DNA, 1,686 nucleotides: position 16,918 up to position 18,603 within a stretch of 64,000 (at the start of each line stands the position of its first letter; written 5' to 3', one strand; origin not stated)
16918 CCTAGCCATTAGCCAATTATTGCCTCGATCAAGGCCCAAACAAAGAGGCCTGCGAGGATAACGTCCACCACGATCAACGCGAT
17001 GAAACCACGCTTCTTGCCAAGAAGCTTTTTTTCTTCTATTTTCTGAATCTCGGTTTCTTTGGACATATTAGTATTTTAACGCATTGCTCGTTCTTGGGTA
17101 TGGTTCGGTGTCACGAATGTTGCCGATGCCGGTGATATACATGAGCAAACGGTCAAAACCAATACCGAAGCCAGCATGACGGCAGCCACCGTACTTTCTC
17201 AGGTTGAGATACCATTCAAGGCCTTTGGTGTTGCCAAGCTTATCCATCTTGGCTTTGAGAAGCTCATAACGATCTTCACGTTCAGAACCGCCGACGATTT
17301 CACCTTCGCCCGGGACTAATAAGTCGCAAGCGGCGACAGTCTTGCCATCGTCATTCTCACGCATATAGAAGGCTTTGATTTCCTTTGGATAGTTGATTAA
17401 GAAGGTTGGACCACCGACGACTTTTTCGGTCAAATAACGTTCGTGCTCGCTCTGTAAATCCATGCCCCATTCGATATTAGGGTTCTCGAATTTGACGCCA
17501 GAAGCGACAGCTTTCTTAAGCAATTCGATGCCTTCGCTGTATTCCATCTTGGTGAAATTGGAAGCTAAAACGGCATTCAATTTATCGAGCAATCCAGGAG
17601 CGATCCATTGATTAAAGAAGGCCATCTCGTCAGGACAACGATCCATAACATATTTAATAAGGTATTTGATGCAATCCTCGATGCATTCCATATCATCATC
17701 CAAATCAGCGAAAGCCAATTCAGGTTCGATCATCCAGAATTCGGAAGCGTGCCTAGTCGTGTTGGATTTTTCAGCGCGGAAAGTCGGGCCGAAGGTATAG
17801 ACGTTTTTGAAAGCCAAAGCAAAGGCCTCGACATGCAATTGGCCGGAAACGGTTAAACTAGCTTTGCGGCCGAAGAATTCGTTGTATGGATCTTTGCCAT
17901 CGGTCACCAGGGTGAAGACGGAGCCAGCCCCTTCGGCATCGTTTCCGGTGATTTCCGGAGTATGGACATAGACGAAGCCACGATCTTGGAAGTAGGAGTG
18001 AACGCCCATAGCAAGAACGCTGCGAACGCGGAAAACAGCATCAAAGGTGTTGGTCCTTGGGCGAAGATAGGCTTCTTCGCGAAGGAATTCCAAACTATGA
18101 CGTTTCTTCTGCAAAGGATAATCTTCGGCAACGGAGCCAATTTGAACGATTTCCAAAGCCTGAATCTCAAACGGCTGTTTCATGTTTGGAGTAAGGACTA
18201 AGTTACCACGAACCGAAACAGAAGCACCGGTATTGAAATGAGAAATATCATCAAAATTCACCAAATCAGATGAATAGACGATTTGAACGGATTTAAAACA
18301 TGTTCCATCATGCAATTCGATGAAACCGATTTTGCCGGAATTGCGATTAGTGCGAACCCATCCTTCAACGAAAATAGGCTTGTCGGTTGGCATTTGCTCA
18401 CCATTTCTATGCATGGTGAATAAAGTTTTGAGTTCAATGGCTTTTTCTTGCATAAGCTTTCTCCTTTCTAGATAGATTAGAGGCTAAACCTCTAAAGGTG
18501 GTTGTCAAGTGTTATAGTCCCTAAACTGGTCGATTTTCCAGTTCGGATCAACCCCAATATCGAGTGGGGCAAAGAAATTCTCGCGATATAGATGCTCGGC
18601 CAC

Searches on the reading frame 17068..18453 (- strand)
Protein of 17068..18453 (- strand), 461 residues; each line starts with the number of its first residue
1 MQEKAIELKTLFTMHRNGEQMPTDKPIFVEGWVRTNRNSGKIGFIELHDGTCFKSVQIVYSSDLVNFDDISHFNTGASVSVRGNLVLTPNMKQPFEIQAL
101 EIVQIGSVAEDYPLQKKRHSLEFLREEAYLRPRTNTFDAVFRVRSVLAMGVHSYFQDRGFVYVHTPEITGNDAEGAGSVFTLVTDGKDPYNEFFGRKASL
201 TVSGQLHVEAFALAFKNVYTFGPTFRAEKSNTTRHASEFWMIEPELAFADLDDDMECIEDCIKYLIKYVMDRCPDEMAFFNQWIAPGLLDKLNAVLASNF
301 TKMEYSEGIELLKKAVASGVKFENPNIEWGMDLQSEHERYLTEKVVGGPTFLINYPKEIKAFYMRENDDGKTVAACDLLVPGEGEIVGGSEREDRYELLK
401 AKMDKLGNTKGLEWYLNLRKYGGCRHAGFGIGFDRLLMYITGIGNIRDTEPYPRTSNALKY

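Call 40: search_protein_families(library=pfam, proteins=[window:17068-18453:-], max_evalue=0.00001)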
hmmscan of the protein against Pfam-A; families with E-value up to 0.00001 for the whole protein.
window:17068-18453:- (461 aa): 2 families
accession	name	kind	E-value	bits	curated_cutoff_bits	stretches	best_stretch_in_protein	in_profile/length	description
PF00152.25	tRNA-synt_2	-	1.4e-64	218.5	25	1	123-455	4-307/308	tRNA synthetases class II (D, K and N)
PF01336.31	tRNA_anti-codon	-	4.8e-11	42.9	27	1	29-103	3-73/75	OB-fold nucleic acid binding domain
